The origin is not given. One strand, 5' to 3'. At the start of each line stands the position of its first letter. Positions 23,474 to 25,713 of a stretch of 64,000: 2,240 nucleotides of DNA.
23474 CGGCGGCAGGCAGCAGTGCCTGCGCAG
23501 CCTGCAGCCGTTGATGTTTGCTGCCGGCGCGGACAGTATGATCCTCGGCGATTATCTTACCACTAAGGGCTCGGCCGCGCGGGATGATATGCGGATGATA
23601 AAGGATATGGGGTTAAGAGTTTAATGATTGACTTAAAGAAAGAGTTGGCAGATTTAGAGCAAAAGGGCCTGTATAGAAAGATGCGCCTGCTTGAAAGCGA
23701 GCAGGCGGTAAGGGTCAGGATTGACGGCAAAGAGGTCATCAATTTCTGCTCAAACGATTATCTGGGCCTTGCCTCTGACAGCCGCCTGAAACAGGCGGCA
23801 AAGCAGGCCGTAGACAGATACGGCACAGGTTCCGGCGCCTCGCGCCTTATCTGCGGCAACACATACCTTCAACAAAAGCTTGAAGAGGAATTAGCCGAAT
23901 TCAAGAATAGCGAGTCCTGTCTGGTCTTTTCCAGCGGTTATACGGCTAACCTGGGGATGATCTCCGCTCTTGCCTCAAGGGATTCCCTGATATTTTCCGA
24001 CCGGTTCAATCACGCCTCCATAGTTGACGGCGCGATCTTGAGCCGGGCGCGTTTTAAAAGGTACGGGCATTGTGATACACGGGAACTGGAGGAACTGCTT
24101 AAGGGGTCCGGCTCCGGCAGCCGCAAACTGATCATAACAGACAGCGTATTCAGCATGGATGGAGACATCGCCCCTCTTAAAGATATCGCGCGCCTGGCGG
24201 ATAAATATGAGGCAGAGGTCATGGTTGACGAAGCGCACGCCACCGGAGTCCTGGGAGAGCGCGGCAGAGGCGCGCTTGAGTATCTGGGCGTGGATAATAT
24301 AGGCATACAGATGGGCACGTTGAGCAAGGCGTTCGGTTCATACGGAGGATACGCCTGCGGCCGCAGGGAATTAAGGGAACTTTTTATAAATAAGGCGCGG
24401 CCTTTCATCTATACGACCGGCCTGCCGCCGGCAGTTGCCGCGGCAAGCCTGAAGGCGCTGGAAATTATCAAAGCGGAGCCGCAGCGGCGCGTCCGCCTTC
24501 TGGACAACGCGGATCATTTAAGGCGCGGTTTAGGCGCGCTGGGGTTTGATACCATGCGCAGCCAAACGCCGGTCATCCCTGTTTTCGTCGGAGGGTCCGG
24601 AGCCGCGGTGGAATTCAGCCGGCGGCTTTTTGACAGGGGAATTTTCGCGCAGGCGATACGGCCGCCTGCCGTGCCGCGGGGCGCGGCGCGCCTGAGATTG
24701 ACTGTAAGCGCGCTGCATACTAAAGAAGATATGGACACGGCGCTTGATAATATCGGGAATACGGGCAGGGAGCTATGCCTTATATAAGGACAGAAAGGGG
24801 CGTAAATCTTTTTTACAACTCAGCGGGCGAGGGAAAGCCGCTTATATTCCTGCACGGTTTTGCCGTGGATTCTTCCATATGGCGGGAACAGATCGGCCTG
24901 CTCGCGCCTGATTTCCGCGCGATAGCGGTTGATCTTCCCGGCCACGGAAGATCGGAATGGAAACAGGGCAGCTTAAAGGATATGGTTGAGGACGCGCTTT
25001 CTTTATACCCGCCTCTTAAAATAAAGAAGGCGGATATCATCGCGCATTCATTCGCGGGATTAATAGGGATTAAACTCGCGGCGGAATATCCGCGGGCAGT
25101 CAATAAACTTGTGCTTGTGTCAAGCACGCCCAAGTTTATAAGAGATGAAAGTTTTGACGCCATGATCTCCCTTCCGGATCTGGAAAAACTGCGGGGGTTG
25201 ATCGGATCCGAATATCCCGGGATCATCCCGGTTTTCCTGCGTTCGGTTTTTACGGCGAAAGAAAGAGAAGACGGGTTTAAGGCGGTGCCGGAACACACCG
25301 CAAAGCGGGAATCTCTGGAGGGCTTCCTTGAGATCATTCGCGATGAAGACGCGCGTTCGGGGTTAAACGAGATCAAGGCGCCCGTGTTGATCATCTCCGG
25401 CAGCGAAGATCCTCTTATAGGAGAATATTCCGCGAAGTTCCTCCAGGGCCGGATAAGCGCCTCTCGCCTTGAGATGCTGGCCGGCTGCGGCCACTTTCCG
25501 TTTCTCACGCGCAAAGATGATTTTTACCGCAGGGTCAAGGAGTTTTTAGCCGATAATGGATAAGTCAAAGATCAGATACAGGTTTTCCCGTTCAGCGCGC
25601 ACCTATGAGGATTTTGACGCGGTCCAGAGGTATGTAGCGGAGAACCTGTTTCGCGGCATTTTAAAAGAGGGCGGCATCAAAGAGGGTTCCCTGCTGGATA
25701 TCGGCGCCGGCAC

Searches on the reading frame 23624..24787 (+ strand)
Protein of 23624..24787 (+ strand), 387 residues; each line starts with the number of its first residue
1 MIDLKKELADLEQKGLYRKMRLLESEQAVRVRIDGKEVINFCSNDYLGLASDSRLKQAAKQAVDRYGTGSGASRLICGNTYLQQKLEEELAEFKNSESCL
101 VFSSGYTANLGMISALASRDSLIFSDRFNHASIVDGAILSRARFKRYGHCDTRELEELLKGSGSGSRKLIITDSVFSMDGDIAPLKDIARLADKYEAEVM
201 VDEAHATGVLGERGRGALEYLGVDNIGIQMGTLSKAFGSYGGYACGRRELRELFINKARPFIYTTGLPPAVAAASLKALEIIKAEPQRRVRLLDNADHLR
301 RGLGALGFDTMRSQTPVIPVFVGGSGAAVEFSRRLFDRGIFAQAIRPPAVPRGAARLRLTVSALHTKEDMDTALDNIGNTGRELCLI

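Call 9: search_protein_families(library=pfam, proteins=[window:23624-24787:+])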
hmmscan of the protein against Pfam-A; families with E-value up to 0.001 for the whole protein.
window:23624-24787:+ (387 aa): 2 families
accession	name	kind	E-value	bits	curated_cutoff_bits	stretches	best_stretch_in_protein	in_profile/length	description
PF00155.27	Aminotran_1_2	-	2.6e-64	218.1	19.7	1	37-377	2-361/361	Aminotransferase class I and II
PF01053.26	Cys_Met_Meta_PP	-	1.2e-06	27.8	27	1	83-210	54-181/381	Cys/Met metabolism PLP-dependent enzyme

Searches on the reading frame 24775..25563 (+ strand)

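Call 9: search_protein_families(library=pfam, proteins=[window:24775-25563:+])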
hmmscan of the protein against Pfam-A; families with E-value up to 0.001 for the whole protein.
window:24775-25563:+ (262 aa): 3 families
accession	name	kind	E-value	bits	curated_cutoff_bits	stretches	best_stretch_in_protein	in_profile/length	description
PF00561.26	Abhydrolase_1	-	2.4e-27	96.6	25.8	1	21-245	1-243/245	alpha/beta hydrolase fold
PF12697.13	Abhydrolase_6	-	4.8e-21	76.9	26.3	1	23-251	1-215/217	Alpha/beta hydrolase family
PF12146.15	Hydrolase_4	-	2.5e-14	53.6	27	1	23-240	7-232/239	Serine aminopeptidase, S33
